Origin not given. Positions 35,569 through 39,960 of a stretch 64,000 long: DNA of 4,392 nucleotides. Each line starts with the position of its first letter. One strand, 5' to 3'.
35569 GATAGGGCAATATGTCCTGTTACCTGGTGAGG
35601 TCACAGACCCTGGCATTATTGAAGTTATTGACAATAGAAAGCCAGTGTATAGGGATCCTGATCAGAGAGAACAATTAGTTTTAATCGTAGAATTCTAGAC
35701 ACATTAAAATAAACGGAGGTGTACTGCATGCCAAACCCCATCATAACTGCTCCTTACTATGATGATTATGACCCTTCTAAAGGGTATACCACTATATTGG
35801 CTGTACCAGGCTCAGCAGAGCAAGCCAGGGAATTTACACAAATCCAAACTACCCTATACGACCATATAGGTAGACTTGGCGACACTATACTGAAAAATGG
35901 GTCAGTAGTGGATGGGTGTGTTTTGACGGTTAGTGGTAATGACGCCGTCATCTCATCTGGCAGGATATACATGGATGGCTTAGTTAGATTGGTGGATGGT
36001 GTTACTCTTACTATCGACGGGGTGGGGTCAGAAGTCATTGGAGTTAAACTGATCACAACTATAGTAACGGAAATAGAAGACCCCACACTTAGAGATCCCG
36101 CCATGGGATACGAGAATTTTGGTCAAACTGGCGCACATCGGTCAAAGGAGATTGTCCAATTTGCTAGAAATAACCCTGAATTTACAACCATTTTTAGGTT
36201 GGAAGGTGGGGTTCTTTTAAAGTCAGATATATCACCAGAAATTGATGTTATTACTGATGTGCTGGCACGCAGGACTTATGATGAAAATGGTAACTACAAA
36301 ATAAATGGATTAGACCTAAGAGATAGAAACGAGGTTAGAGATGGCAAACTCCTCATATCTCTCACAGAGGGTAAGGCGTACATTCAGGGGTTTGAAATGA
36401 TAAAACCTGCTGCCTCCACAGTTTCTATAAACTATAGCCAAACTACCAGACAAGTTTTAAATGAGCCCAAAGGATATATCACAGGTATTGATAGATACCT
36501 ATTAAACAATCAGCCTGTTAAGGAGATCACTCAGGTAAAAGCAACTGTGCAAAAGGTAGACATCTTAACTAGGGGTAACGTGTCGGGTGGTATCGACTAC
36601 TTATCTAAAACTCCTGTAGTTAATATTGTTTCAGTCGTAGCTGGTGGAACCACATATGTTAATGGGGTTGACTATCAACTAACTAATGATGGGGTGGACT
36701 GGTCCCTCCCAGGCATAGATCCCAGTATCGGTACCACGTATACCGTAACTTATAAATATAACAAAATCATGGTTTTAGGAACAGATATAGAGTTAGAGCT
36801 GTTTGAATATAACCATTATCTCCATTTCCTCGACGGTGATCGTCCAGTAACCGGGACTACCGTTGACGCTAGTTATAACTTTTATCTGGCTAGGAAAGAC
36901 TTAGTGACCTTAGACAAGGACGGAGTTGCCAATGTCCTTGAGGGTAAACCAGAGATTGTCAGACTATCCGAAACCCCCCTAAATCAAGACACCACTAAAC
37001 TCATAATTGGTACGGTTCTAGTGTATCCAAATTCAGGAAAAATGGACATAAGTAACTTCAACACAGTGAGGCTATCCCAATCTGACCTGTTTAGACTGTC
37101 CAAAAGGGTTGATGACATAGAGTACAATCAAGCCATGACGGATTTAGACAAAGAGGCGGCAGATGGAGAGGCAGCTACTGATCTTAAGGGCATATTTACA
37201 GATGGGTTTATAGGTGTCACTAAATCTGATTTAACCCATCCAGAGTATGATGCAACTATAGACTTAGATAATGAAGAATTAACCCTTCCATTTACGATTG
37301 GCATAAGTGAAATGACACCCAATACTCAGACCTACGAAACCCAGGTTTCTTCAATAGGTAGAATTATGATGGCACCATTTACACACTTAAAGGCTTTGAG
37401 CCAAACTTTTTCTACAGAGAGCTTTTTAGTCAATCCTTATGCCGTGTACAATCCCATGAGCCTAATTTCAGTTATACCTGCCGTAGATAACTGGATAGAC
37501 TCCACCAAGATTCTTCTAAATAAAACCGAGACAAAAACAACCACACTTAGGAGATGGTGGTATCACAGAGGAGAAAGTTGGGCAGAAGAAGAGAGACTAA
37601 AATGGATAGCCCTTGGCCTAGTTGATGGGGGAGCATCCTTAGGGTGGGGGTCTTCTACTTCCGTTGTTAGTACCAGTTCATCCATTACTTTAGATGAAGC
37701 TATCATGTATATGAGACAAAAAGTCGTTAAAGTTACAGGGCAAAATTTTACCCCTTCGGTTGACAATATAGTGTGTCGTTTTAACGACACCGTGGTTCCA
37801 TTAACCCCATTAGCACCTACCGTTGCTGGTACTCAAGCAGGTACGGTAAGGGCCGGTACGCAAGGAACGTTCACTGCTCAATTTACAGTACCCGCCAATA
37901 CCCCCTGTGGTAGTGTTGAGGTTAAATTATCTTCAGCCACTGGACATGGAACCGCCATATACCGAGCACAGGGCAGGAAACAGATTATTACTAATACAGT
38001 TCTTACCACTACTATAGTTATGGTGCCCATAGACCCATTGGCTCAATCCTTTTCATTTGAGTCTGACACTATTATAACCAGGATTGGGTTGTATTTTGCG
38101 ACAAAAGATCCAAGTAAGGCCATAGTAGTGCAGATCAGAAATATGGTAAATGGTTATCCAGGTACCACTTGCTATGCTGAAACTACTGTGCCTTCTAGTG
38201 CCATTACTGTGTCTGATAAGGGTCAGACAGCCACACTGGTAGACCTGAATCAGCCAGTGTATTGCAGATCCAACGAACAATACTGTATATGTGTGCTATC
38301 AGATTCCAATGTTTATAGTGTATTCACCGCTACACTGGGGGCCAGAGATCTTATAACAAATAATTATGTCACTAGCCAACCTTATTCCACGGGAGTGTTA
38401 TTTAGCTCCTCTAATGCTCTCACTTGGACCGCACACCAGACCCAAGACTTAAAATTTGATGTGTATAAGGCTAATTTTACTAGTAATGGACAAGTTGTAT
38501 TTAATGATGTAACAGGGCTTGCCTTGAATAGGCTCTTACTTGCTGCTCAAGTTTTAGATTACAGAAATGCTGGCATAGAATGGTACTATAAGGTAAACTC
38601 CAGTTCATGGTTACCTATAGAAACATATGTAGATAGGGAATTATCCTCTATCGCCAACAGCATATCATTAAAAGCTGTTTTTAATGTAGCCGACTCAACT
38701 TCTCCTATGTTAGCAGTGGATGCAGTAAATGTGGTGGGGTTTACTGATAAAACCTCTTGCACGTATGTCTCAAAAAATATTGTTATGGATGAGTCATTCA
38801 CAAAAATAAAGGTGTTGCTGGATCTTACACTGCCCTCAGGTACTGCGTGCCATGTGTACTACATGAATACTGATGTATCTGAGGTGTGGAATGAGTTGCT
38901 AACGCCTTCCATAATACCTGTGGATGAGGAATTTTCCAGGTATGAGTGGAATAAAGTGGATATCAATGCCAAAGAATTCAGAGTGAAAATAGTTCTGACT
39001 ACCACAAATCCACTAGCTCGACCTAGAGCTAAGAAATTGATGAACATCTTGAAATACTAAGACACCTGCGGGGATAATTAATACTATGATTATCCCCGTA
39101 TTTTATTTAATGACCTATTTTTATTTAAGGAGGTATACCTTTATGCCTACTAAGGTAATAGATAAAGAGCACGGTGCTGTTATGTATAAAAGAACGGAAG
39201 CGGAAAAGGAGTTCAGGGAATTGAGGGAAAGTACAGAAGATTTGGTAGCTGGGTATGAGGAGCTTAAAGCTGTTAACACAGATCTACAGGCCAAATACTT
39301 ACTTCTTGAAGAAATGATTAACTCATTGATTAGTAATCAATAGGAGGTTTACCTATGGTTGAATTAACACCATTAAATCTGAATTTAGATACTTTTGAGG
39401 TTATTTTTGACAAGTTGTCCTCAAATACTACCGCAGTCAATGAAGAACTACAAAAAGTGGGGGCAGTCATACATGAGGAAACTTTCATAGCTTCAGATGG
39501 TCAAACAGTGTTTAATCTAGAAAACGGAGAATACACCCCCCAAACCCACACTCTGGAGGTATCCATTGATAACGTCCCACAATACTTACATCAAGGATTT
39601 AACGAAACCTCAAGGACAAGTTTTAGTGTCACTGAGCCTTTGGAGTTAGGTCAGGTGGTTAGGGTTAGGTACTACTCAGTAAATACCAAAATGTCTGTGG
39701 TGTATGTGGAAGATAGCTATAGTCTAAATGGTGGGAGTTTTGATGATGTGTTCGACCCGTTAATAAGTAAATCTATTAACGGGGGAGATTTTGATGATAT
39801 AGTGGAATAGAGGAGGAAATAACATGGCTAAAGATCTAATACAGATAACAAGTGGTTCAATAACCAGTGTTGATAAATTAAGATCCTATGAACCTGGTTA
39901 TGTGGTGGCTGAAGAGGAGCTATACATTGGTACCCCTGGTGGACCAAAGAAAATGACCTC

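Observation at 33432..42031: Two paralogous enzymatic tail fibres with a common N-terminal anchor and an identical 41-bp element at their stop codons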

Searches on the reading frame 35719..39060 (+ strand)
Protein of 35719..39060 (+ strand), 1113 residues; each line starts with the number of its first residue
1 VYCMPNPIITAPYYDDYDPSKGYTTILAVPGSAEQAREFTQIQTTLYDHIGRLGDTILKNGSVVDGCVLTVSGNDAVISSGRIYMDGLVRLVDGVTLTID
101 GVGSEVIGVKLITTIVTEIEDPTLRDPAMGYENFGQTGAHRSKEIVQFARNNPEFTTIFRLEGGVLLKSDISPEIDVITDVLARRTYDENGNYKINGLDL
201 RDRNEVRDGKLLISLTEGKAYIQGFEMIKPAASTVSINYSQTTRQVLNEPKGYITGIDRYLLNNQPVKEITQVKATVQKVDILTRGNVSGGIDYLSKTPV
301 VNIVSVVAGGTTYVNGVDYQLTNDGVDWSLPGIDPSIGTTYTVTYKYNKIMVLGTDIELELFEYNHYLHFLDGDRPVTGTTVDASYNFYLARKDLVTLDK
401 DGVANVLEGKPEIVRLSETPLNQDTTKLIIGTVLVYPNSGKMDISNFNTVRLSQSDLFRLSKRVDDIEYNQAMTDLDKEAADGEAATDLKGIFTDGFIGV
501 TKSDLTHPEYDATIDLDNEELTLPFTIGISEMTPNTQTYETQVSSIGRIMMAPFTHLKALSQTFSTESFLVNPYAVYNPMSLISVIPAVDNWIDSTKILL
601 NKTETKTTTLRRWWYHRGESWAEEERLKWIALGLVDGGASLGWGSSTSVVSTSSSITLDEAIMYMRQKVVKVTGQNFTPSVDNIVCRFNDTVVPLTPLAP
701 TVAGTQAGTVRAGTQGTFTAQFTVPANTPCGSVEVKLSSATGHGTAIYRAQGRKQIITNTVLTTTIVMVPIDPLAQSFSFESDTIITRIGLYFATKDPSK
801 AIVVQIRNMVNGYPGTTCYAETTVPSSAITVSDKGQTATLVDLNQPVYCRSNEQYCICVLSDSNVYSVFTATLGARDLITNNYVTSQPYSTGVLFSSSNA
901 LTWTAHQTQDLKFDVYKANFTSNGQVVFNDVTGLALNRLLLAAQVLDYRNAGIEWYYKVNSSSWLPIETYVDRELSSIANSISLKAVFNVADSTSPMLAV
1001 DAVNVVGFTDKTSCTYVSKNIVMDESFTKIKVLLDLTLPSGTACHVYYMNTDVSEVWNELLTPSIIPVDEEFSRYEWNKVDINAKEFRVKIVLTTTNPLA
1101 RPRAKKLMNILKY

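Call 10: search_protein_families(library=pfam, proteins=[window:35719-39060:+], max_evalue=0.01)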
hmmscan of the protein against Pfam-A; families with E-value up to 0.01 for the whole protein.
window:35719-39060:+ (1113 aa): 1 family
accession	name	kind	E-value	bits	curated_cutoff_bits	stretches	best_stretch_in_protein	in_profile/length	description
PF16075.10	DUF4815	-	1.1e-160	536.2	30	1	14-598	3-569/570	Domain of unknown function (DUF4815)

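Call 11: search_protein_families(library=phrogs, proteins=[window:35719-39060:+], max_evalue=0.001)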
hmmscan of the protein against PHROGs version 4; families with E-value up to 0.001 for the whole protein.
window:35719-39060:+ (1113 aa): 5 families
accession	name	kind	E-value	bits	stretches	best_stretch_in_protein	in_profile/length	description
phrog_877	-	unknown function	0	1058.9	1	10-1112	8-1139/1141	-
phrog_358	-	unknown function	1.3e-148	497.8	5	759-946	1409-1599/2056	-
phrog_5986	-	unknown function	1.5e-94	318.1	1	705-1111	4-408/409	-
phrog_17266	-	unknown function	6.4e-35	121.8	1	13-287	6-295/314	-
phrog_17470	-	unknown function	9.2e-10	38.1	1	773-1035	425-676/755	-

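Call 16: search_dna_similar(query=window:35719-39060:+, collection=phages, mode=protein, max_rows=30)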
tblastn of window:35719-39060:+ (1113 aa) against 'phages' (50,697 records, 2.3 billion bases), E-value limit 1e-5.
Records with a match: 1715; places in all: 2089; records where one place covers at least 80% of the query: 777.
Best place of each record, by identity: <60% 1715.
By first word of the organism name: Synechococcus 373; Staphylococcus 342; Bacillus 246; Salmonella 164; Vibrio 73; Enterococcus 70; Cyanophage 62; Listeria 54; Klebsiella 44; Rhizobium 33; and 43 more.
By host as written in the record: - 351; Staphylococcus aureus 112; Synechococcus 107; Listeria monocytogenes 43; Synechococcus sp. 38; Synechococcus sp. WH7803 28; Bacillus cereus 27; Bacillus subtilis 27; and 379 more.
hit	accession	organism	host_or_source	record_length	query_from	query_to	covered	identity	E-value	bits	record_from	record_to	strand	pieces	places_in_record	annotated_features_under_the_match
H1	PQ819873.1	Streptococcus phage vB_SagM-GXN1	Streptococcus agalactiae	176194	2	1113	100%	47.5%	0e+0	999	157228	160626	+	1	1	DUF4815 protein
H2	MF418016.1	Bacillus phage vB_BceM-HSE3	Bacillus cereus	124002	2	1112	100%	43.3%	0e+0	925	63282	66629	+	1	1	tail protein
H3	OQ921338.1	Bacillus phage SPO1L3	Bacillus subtilis BEST7003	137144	12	1112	99%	41.4%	0e+0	808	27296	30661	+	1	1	hypothetical protein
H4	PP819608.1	Bacillus phage Adastra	Bacillus subtilis CU 1065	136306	11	1112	99%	41.4%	0e+0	798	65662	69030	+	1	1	hypothetical protein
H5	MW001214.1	Bacillus phage SP8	Bacillus subtilis Marburg strain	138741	11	1112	99%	41.4%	0e+0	797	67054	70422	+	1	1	hypothetical protein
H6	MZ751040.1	Bacillus phage phi18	Bacillus subtilis subsp. subtilis str. ...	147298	8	1112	99%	41.2%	0e+0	809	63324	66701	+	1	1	putative tail protein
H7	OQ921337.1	Bacillus phage SPO1L2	Bacillus subtilis BEST7003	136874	11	1112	99%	41.2%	0e+0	807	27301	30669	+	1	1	hypothetical protein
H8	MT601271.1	Bacillus phage vB_BsuM-Goe10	Bacillus subtilis Delta6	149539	12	1112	99%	41.2%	0e+0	808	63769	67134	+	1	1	hypothetical protein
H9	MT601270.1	Bacillus phage vB_BsuM-Goe9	Bacillus subtilis Delta6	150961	12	1112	99%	41.2%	0e+0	807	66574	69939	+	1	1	hypothetical protein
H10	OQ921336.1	Bacillus phage SPO1L1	Bacillus subtilis BEST7003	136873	11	1112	99%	41.1%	0e+0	815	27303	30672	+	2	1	hypothetical protein (x2)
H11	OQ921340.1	Bacillus phage SPO1L5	Bacillus subtilis BEST7003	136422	12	1112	96%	42.2%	0e+0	820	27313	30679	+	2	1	hypothetical protein (x2)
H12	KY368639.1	Bacillus phage vB_BsuM-Goe2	Bacillus subtilis Goe2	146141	11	1112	99%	40.9%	0e+0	803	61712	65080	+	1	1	tail protein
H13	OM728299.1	Bacillus phage vB_BsuM-Goe19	Bacillus subtilis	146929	11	1112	99%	40.8%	0e+0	802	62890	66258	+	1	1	hypothetical protein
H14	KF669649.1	Bacillus phage CampHawk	Bacillus subtilis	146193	11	1112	99%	40.8%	0e+0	801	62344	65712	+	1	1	tail protein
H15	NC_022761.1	Bacillus phage CampHawk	Bacillus subtilis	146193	11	1112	99%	40.8%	0e+0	801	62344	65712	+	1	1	tail protein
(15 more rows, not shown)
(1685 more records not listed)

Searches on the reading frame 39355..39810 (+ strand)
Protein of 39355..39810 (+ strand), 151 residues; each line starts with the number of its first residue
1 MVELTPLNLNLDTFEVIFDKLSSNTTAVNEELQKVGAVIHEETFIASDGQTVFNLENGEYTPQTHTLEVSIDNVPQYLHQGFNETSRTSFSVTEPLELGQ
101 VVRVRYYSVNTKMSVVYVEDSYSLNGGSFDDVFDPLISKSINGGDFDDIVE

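Call 10: search_protein_families(library=pfam, proteins=[window:39355-39810:+], max_evalue=0.01)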
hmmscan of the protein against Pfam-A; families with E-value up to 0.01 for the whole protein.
window:39355-39810:+ (151 aa): 0 families

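Call 11: search_protein_families(library=phrogs, proteins=[window:39355-39810:+], max_evalue=0.001)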
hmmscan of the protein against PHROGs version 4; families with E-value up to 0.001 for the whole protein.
window:39355-39810:+ (151 aa): 1 family
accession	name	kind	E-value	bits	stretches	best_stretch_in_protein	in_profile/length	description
phrog_38707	-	unknown function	3.1e-07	30.4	1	37-110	246-318/675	-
